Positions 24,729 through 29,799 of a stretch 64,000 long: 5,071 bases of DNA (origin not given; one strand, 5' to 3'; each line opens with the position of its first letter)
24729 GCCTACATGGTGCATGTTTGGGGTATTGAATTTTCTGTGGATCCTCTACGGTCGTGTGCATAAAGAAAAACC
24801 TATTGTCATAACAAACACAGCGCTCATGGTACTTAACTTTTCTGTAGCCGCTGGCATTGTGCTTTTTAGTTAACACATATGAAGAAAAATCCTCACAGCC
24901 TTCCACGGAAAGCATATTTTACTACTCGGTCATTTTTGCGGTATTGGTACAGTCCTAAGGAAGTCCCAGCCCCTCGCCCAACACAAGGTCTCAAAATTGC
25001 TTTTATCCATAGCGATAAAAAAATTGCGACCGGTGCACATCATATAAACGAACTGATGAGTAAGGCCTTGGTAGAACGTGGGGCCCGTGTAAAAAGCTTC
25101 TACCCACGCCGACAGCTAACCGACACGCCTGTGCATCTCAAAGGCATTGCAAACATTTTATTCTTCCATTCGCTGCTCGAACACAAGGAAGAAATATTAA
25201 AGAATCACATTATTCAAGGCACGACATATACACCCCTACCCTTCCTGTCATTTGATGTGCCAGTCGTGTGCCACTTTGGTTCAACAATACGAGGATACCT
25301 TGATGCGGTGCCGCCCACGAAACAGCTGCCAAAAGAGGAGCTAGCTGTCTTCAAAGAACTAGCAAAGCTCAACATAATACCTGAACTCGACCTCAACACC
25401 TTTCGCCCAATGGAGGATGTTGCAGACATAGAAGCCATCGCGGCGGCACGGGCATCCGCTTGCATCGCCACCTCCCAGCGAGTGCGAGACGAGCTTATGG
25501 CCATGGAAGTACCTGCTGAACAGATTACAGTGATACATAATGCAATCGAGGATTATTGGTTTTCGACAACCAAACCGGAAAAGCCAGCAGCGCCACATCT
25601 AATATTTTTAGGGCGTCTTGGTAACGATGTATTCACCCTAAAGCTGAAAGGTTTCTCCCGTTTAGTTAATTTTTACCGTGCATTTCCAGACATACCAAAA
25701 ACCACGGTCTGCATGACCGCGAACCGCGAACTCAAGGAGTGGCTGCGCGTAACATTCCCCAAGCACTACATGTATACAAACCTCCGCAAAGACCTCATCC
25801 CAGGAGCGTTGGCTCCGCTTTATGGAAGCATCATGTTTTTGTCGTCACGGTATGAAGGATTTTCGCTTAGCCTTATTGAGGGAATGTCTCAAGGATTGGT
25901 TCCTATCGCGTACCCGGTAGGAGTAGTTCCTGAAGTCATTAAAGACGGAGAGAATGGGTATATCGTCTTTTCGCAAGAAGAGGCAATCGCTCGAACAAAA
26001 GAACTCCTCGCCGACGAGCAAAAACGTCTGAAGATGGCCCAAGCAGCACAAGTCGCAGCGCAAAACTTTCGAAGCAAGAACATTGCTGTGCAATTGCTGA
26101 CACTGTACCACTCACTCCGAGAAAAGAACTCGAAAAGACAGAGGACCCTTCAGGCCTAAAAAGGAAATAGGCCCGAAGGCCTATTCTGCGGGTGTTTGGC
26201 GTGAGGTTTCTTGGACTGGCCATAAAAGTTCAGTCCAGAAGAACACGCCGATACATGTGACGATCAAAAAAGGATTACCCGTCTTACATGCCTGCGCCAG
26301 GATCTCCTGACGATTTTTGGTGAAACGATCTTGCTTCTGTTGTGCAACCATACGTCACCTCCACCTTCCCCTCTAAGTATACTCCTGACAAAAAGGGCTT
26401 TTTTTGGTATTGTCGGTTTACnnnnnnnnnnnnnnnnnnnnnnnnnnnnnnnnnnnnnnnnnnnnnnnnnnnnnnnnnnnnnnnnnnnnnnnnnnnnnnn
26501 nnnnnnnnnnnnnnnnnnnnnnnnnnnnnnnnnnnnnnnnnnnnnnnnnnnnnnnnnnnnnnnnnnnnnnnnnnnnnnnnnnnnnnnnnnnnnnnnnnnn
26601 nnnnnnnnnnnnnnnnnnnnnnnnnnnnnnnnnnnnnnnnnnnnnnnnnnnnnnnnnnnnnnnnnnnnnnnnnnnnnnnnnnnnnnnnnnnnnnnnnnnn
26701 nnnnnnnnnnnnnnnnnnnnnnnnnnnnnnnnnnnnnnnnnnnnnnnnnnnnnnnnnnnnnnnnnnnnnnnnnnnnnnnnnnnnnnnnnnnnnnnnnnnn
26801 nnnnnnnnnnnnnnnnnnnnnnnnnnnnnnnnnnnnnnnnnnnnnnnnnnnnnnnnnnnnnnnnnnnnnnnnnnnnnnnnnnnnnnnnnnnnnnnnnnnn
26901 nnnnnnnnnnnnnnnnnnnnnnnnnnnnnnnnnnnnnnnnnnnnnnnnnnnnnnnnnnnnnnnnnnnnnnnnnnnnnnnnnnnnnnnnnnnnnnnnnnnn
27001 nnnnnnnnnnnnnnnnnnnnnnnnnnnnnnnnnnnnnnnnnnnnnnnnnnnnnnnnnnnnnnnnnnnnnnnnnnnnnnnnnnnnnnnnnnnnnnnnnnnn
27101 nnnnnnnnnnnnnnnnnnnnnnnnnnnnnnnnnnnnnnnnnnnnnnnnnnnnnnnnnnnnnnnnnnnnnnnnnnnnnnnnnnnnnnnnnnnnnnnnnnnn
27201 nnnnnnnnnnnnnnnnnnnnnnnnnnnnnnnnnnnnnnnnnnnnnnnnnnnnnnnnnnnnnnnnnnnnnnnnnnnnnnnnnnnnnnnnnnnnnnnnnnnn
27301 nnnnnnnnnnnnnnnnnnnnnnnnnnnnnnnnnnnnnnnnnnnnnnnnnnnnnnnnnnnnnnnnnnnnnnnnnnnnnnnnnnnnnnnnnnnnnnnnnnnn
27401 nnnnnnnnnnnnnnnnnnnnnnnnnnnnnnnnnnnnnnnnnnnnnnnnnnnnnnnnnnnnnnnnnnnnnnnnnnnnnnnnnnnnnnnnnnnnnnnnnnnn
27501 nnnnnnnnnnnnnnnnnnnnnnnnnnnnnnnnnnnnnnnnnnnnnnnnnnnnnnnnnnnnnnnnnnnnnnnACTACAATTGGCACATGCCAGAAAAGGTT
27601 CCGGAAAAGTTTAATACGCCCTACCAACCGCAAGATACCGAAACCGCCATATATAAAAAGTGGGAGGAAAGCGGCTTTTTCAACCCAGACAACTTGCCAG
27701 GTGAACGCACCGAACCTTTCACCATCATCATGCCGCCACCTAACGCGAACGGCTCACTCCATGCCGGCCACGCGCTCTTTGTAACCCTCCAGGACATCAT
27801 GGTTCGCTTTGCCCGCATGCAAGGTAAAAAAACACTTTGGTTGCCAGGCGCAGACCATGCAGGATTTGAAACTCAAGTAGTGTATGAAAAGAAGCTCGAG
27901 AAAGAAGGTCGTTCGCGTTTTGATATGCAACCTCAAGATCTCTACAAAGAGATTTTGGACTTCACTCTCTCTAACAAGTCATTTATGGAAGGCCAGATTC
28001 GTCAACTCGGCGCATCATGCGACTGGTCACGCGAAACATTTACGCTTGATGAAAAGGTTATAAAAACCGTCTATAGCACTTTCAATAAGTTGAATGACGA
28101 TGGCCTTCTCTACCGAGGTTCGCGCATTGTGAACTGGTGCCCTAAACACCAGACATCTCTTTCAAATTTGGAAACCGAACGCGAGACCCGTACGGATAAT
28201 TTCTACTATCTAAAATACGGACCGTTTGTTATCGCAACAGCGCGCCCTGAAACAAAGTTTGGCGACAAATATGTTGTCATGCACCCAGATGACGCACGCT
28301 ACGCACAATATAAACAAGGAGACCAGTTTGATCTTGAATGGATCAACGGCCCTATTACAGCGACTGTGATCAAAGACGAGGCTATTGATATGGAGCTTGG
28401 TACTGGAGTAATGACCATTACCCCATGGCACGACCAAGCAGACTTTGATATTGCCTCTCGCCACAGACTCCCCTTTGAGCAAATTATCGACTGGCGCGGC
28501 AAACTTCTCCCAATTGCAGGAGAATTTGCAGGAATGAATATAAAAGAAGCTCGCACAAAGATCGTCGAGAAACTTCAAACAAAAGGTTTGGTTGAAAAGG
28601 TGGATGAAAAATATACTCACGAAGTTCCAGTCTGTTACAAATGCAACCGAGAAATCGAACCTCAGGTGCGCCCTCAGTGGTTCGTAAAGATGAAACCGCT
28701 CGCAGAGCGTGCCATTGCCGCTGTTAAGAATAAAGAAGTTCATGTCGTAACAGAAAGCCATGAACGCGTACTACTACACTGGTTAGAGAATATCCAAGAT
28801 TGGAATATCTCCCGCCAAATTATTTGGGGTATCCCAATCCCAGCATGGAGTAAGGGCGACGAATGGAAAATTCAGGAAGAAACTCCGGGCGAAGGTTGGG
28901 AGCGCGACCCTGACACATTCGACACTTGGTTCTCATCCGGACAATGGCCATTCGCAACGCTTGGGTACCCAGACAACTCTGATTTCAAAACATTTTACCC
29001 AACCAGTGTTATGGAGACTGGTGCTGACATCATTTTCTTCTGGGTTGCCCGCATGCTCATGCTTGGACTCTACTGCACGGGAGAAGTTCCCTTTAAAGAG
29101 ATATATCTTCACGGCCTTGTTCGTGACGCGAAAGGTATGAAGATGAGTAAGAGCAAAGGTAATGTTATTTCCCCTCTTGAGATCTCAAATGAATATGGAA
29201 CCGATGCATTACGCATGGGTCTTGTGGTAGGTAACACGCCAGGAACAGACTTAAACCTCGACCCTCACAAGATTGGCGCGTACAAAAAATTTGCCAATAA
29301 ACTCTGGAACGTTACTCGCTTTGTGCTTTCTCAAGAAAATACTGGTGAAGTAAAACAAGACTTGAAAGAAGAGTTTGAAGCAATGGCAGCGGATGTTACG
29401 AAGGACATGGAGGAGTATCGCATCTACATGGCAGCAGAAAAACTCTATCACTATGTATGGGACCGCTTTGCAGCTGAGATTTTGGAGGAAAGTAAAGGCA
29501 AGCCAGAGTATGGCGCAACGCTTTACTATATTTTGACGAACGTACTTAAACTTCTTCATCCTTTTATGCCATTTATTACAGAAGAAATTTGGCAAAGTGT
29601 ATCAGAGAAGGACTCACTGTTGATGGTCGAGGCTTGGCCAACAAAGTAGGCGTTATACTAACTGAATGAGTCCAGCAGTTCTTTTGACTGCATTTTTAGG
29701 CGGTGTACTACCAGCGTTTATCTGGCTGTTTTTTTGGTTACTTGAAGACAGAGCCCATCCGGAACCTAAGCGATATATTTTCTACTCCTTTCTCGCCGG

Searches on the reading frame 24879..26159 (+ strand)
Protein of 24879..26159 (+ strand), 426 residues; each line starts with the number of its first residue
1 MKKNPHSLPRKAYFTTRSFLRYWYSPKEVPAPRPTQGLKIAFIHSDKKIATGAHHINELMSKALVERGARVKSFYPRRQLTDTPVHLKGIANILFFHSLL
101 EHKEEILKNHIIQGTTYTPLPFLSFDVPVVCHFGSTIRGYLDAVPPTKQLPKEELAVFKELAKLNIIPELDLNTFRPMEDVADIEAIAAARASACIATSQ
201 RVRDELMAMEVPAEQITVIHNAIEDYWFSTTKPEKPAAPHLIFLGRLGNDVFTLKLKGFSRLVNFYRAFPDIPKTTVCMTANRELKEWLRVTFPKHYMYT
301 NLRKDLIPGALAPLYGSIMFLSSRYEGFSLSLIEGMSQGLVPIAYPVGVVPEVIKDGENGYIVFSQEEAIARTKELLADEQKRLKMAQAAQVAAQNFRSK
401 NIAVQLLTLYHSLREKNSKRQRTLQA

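Call 83: search_protein_families(library=pfam, proteins=[window:24879-26159:+], max_evalue=0.00001)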
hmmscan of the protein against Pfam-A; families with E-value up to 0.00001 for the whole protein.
window:24879-26159:+ (426 aa): 3 families
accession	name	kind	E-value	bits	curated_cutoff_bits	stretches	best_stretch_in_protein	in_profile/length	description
PF00534.26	Glycos_transf_1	-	3.4e-15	56.4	26.4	1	317-391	94-170/172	Glycosyl transferases group 1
PF13692.12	Glyco_trans_1_4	-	2.3e-10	41.3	27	1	294-378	58-141/142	Glycosyl transferases group 1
PF13439.12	Glyco_transf_4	-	8.7e-07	29.6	28.5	1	183-224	125-167/170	Glycosyltransferase Family 4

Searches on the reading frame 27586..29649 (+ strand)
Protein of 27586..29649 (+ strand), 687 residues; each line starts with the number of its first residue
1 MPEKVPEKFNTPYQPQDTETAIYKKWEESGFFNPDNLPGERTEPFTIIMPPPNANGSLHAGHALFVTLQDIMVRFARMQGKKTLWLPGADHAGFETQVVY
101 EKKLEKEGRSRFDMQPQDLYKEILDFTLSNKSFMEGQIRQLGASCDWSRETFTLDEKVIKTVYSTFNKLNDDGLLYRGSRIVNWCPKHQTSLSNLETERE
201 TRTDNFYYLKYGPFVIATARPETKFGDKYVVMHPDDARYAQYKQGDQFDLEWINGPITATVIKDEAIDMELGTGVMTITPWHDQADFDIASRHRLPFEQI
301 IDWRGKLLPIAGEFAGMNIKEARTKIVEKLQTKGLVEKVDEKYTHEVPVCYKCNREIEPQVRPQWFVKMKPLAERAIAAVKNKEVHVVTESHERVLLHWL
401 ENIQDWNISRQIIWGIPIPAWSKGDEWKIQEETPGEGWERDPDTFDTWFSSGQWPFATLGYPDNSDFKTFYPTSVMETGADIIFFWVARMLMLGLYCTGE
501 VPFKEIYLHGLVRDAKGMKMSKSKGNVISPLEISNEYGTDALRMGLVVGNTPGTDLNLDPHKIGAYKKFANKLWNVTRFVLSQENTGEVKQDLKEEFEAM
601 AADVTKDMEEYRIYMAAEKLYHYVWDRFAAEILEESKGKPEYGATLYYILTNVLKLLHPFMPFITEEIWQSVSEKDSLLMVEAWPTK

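Call 83: search_protein_families(library=pfam, proteins=[window:27586-29649:+], max_evalue=0.00001)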
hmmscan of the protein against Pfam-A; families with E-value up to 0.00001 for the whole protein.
window:27586-29649:+ (687 aa): 3 families
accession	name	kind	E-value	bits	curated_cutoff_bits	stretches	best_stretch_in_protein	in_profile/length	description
PF00133.28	tRNA-synt_1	-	1.1e-126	423.4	22.7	2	22-426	2-251/414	tRNA synthetases class I (I, L, M and V)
PF09334.17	tRNA-synt_1g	-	5.2e-24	85.2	20.1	2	50-194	6-132/391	tRNA synthetases class I (M)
PF08264.19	Anticodon_1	-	1.5e-23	83.8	25.1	1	595-686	6-106/148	Anticodon-binding domain of tRNA ligase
